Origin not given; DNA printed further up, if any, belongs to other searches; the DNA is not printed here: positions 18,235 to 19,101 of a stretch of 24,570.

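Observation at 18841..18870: EF-P with a non-canonical proline-rich tip: H-R-K-P-P-K33-A-P-P-T instead of K-P-G-K-G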

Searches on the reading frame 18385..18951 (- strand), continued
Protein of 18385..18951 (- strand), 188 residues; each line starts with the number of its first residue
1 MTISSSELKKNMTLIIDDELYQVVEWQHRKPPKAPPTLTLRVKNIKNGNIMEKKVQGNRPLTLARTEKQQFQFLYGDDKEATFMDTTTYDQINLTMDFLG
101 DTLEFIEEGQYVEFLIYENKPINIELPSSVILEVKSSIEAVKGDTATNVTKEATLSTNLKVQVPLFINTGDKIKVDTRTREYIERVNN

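Call 44: find_encoding_contigs(protein=P0074, flank=10000, max_places=3)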
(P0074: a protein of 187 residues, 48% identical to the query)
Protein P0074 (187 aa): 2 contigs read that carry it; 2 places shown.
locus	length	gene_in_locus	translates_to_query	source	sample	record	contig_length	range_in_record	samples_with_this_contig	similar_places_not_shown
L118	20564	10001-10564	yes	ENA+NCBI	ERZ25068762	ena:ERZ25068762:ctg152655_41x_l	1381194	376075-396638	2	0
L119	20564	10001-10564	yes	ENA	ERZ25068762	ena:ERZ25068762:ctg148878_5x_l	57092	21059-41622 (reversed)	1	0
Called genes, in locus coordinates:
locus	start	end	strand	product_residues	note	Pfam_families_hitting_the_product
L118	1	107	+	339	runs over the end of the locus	PF00586:AIRS, PF02769:AIRS_C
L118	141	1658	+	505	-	PF02142:MGS, PF01808:AICARFT_IMPCHas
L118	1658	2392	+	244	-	PF00535:Glycos_transf_2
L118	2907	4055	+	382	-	PF02481:DNA_processg_A, PF17782:WHD_DprA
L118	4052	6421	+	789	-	PF01751:Toprim, PF01131:Topoisom_bac, PF01396:Zn_ribbon_Top1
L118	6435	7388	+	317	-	PF02899:Phage_int_SAM_1, PF13495:Phage_int_SAM_4 (weak), PF00589:Phage_integrase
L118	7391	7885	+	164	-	-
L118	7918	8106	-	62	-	-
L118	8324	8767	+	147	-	PF01220:DHquinase_II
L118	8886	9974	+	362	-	PF01321:Creatinase_N, PF00557:Peptidase_M24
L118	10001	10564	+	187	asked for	PF08207:EFP_N, PF01132:EFP, PF09285:Elong-fact-P_C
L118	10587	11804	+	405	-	PF13742:tRNA_anti_2, PF02601:Exonuc_VII_L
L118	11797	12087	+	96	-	PF02609:Exonuc_VII_S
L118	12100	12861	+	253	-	PF00551:Formyl_trans_N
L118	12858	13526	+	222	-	PF06778:Chlor_dismutase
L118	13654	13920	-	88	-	PF13237:Fer4_10 (weak), PF12797:Fer4_2 (faint), PF12837:Fer4_6 (faint), PF12838:Fer4_7, PF13187:Fer4_9 (weak), PF13484:Fer4_16 (faint), PF12800:Fer4_4 (faint), PF00037:Fer4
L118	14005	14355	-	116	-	PF01521:Fe-S_biosyn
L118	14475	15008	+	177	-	-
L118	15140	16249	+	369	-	PF03235:GmrSD_N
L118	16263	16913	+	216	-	-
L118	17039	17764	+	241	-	PF04264:YceI (weak)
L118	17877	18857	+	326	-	PF03781:FGE-sulfatase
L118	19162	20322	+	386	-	PF00478:IMPDH, PF03060:NMO (faint), PF01070:FMN_dh, PF01645:Glu_synthase (weak)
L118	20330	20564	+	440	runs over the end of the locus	PF13393:tRNA-synt_His, PF00587:tRNA-synt_2b, PF03129:HGTP_anticodon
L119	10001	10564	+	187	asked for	PF08207:EFP_N, PF01132:EFP, PF09285:Elong-fact-P_C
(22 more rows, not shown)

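Call 45: find_encoding_contigs(protein=P0081, flank=6000, max_places=2)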
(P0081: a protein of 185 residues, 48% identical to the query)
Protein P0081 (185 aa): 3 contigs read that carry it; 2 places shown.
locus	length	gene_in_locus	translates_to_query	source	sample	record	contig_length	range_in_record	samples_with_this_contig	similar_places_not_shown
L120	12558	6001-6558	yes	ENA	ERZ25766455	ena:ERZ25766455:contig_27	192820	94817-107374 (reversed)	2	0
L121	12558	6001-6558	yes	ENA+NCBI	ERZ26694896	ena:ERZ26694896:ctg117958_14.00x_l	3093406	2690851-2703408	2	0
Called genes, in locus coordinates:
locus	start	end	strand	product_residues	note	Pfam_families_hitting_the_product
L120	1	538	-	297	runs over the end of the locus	PF01790:LGT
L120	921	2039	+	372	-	PF04909:Amidohydro_2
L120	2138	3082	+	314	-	PF01073:3Beta_HSD, PF01370:Epimerase, PF02719:Polysacc_synt_2, PF04321:RmlD_sub_bind, PF13460:NAD_binding_10, PF16363:GDP_Man_Dehyd, PF07993:NAD_binding_4 (weak)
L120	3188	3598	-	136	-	PF03928:HbpS-like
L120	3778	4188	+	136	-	PF00903:Glyoxalase, PF13669:Glyoxalase_4 (weak), PF18029:Glyoxalase_6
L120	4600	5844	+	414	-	PF01220:DHquinase_II, PF01321:Creatinase_N, PF00557:Peptidase_M24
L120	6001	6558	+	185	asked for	PF08207:EFP_N, PF01132:EFP, PF09285:Elong-fact-P_C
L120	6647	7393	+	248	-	PF00551:Formyl_trans_N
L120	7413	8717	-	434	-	PF06689:zf-C4_ClpX, PF01078:Mg_chelatase (faint), PF00004:AAA, PF07724:AAA_2, PF07728:AAA_5 (faint), PF13401:AAA_22 (faint), PF10431:ClpB_D2-small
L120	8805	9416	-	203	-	PF00574:CLP_protease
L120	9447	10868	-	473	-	PF05697:Trigger_N, PF05698:Trigger_C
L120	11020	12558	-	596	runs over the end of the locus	PF01336:tRNA_anti-codon, PF00152:tRNA-synt_2, PF02938:GAD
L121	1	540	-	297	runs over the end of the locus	PF01790:LGT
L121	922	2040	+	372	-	PF04909:Amidohydro_2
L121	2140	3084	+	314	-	PF01073:3Beta_HSD, PF01370:Epimerase, PF02719:Polysacc_synt_2, PF04321:RmlD_sub_bind, PF07993:NAD_binding_4 (weak), PF13460:NAD_binding_10, PF16363:GDP_Man_Dehyd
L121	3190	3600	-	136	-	PF03928:HbpS-like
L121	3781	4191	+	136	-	PF00903:Glyoxalase, PF13669:Glyoxalase_4 (weak), PF18029:Glyoxalase_6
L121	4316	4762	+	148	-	PF01220:DHquinase_II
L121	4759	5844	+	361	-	PF01321:Creatinase_N, PF00557:Peptidase_M24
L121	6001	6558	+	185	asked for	PF08207:EFP_N, PF01132:EFP, PF09285:Elong-fact-P_C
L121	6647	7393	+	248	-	PF00551:Formyl_trans_N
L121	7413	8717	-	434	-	PF06689:zf-C4_ClpX, PF01078:Mg_chelatase (faint), PF00004:AAA, PF07724:AAA_2, PF07728:AAA_5 (faint), PF13401:AAA_22 (faint), PF10431:ClpB_D2-small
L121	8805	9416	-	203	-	PF00574:CLP_protease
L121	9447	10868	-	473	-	PF05697:Trigger_N, PF05698:Trigger_C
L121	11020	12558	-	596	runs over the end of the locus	PF01336:tRNA_anti-codon, PF00152:tRNA-synt_2, PF02938:GAD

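Call 46: find_encoding_contigs(protein=P0082, flank=6000, max_places=2)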
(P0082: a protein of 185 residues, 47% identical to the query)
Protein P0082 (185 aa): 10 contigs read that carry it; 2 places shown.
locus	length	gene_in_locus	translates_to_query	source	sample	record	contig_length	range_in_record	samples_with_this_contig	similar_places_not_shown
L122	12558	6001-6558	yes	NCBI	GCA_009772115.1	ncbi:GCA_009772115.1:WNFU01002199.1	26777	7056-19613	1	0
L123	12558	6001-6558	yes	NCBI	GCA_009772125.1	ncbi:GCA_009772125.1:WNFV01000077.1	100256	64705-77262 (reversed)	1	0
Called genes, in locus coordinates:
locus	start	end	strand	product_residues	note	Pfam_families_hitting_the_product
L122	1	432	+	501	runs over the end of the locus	PF04865:Baseplate_J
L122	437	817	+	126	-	PF03652:RuvX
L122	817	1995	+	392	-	PF02618:YceG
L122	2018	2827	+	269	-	PF08501:Shikimate_dh_N, PF01488:Shikimate_DH (weak), PF18317:SDH_C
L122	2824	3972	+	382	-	PF01264:Chorismate_synt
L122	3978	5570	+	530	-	PF01202:SKI, PF13671:AAA_33 (weak), PF00465:Fe-ADH (weak), PF13685:Fe-ADH_2 (weak), PF01761:DHQ_synthase, PF24621:DHQS_C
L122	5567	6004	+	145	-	PF01220:DHquinase_II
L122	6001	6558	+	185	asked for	PF08207:EFP_N, PF01132:EFP, PF09285:Elong-fact-P_C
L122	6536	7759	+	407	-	PF13742:tRNA_anti_2, PF01336:tRNA_anti-codon, PF02601:Exonuc_VII_L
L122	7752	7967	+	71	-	PF02609:Exonuc_VII_S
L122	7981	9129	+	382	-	PF02417:Chromate_transp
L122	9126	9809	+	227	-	-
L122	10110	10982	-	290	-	PF00561:Abhydrolase_1, PF12146:Hydrolase_4, PF12697:Abhydrolase_6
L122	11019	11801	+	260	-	PF01479:S4, PF01728:FtsJ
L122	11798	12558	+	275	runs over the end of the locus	PF01513:NAD_kinase, PF20143:NAD_kinase_C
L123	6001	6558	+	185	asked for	PF08207:EFP_N, PF01132:EFP, PF09285:Elong-fact-P_C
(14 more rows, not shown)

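Call 47: fold_search(model_id=the predicted structure, library=pdb)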
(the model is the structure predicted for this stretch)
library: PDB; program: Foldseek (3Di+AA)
matches with E <= 10: 787; with E <= 0.001: 65
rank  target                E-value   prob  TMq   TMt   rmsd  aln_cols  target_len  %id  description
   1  9a6x_B                1.4e-20  1.00  0.89  0.90   2.0       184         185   33  Integrative model of PTAS-EFP by crosslinking MS and deep learning (released 2024-09-18)
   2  6s8z                  1.3e-18  1.00  0.82  0.83   3.0       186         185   34  Elongation Factor P from Corynebacterium glutamicum (released 2020-02-26)
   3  1ueb_A                1.5e-18  1.00  0.86  0.88   2.6       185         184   35  Crystal structure of translation elongation factor P from Thermus thermophilus HB8 (released 2004-05-25)
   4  6rk3_MODEL_1_A        1.5e-18  1.00  0.84  0.85   2.6       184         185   35  Solution structure of the ribosome Elongation Factor P (EF-P) from Staphylococcus aureus (released 2020-03-11)
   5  1yby_A                2.6e-18  1.00  0.65  0.69   4.7       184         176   38  Conserved hypothetical protein Cth-95 from Clostridium thermocellum (released 2005-02-01)
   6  6rji                  4.4e-18  1.00  0.71  0.74   3.9       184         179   32  X-ray structure of the elongation factor P of S. aureus (released 2020-04-01)
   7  1ueb_B                6.4e-18  1.00  0.85  0.89   2.5       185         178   34  Crystal structure of translation elongation factor P from Thermus thermophilus HB8 (released 2004-05-25)
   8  5j3b_B                9.8e-18  1.00  0.81  0.84   2.8       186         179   26  Structure of translation elongation factor P from Acinetobacter baumannii (released 2016-05-04)
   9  5j3b_A                3.6e-17  1.00  0.79  0.82   2.9       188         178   26  Structure of translation elongation factor P from Acinetobacter baumannii (released 2016-05-04)
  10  1yby_B                5.3e-17  1.00  0.61  0.64   8.0       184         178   37  Conserved hypothetical protein Cth-95 from Clostridium thermocellum (released 2005-02-01)
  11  6enj_w                1.6e-16  1.00  0.83  0.83   2.8       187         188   29  Polyproline-stalled ribosome in the presence of A+P site tRNA and elongation-factor P (EF-P) (released 2017-11-22)
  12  3a5z_D                3.9e-16  1.00  0.76  0.81   3.3       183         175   27  Crystal structure of Escherichia coli GenX in complex with elongation factor P (released 2010-08-25)
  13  3oyy_A                6.2e-16  1.00  0.77  0.77   3.6       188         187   27  Structure of Pseudomonas aeruginosa elongation factor P (released 2011-03-09)
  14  4v6a_AV               1.5e-15  1.00  0.77  0.81   3.8       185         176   34  Structure of EF-P bound to the 70S ribosome. (released 2014-07-09)
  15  8s8u_B                3.5e-15  1.00  0.61  0.61   6.1       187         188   28  Escherichia coli translation elongation factor P like protein (EfpL) (released 2024-10-09)
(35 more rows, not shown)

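Call 48: search_protein_families(library=ncbifam, proteins=[L121:6647-7393:+, L118:12100-12861:+], max_evalue=0.01)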
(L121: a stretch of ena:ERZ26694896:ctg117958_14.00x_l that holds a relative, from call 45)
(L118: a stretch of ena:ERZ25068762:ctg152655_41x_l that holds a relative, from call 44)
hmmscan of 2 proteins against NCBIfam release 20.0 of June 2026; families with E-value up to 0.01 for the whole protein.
L121:6647-7393:+ (248 aa): 3 families
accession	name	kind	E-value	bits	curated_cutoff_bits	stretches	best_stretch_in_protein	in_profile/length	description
TIGR00639.1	PurN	equivalog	1.3e-19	70.5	150.1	1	2-155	14-152/192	phosphoribosylglycinamide formyltransferase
NF004684.0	PRK06027.1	subfamily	2.9e-07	30.5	223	1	64-150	147-233/286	formyltetrahydrofolate deformylase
TIGR00655.1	PurU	equivalog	2.4e-06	27.4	285.95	1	9-150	105-228/280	formyltetrahydrofolate deformylase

L118:12100-12861:+ (253 aa): 1 family
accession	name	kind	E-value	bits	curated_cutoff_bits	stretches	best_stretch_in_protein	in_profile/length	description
TIGR00639.1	PurN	equivalog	1.1e-18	67.5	150.1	1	14-172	10-150/192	phosphoribosylglycinamide formyltransferase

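Call 57: find_encoding_contigs(protein=window:18385-18951:-, flank=10000, max_places=4)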
Protein window:18385-18951:- (188 aa): 23 contigs read that carry it; 4 places shown.
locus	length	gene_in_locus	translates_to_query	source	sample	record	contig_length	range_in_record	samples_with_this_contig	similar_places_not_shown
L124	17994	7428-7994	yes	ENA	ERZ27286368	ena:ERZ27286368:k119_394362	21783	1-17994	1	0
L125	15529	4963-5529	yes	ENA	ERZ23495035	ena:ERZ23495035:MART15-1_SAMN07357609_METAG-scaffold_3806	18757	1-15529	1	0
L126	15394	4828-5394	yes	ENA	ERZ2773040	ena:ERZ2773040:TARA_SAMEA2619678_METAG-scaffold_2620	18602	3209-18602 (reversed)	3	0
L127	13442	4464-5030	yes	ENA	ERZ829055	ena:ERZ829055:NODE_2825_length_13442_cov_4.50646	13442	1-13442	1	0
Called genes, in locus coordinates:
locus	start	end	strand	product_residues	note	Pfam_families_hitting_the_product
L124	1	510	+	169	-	?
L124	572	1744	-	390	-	PF00571:CBS, PF03471:CorC_HlyC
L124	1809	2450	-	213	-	PF25084:LbH_EIF2B, PF25087:GMPPB_C, PF00132:Hexapep (weak), PF25084:LbH_EIF2B, PF00132:Hexapep (weak), PF25087:GMPPB_C (weak), PF00132:Hexapep, PF14602:Hexapep_2 (weak), +1 more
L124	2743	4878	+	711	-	PF01751:Toprim, PF01131:Topoisom_bac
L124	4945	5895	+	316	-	PF02899:Phage_int_SAM_1, PF13495:Phage_int_SAM_4 (weak), PF00589:Phage_integrase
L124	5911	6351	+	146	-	PF01220:DHquinase_II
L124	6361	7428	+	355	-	PF01321:Creatinase_N, PF00557:Peptidase_M24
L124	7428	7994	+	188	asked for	PF08207:EFP_N, PF01132:EFP, PF09285:Elong-fact-P_C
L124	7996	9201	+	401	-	PF13742:tRNA_anti_2, PF01336:tRNA_anti-codon (weak), PF02601:Exonuc_VII_L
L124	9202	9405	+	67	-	-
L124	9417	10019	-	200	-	PF00574:CLP_protease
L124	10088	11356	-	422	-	PF05697:Trigger_N, PF05698:Trigger_C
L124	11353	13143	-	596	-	PF01336:tRNA_anti-codon, PF00152:tRNA-synt_2, PF02938:GAD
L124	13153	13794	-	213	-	PF02632:BioY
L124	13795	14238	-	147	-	PF08279:HTH_11, PF13404:HTH_AsnC-type, PF13412:HTH_24, PF01037:AsnC_trans_reg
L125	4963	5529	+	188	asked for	PF08207:EFP_N, PF01132:EFP, PF09285:Elong-fact-P_C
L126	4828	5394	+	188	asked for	PF08207:EFP_N, PF01132:EFP, PF09285:Elong-fact-P_C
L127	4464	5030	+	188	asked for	PF08207:EFP_N, PF01132:EFP, PF09285:Elong-fact-P_C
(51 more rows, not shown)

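Call 58: find_encoding_contigs(protein=P0078, flank=10000, max_places=2)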
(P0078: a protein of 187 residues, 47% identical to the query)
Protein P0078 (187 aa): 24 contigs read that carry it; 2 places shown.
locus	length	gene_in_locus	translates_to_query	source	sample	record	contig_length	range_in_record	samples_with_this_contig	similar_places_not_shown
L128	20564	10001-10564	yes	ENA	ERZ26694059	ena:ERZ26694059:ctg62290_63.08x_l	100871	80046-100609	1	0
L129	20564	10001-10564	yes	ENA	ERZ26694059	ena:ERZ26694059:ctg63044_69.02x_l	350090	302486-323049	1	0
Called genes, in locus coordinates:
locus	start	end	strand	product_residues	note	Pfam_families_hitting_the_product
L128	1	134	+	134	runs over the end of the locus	PF05656:DUF805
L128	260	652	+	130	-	PF05656:DUF805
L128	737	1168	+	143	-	PF05656:DUF805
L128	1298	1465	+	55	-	-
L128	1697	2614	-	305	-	PF00852:Glyco_transf_10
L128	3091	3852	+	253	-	PF12705:PDDEXK_1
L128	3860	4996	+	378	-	PF02481:DNA_processg_A, PF17782:WHD_DprA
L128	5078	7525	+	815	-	PF01751:Toprim, PF01131:Topoisom_bac, PF01396:Zn_ribbon_Top1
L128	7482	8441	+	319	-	PF02899:Phage_int_SAM_1, PF13495:Phage_int_SAM_4 (weak), PF00589:Phage_integrase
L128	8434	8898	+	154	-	PF01220:DHquinase_II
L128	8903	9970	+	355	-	PF01321:Creatinase_N, PF00557:Peptidase_M24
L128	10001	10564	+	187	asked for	PF08207:EFP_N, PF01132:EFP, PF09285:Elong-fact-P_C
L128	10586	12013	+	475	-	PF13742:tRNA_anti_2, PF01336:tRNA_anti-codon (weak), PF02601:Exonuc_VII_L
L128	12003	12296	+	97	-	PF02609:Exonuc_VII_S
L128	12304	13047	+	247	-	PF00551:Formyl_trans_N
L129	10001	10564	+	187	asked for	PF08207:EFP_N, PF01132:EFP, PF09285:Elong-fact-P_C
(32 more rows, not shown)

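Call 64: search_protein_representatives(protein=window:18385-18951:-)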
Query: 188 residues. Proteins with E-value up to 0.001 (for the whole library): 6899; up to 1e-10: 2643; up to 1e-30: 99. The best 150 are listed.
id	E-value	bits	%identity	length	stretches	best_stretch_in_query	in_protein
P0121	4.4e-60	219.0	53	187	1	1-186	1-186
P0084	1.1e-45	172.2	79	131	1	1-103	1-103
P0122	2.1e-43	164.7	36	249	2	50-185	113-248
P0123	2.0e-40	155.0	40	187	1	4-186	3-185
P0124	1.0e-39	152.7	40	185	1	3-185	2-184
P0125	3.5e-38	147.7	37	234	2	2-179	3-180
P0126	2.3e-37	145.1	40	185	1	3-185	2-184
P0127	4.0e-37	144.3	38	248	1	4-187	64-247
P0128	8.5e-37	143.2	39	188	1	5-187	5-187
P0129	1.3e-36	142.6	40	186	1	3-186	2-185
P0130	2.1e-36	142.0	40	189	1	1-187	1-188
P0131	2.5e-36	141.7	39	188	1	2-185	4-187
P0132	4.2e-36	140.9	37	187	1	3-187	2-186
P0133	5.5e-36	140.6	41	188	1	5-186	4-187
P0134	1.1e-35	139.6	38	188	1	4-187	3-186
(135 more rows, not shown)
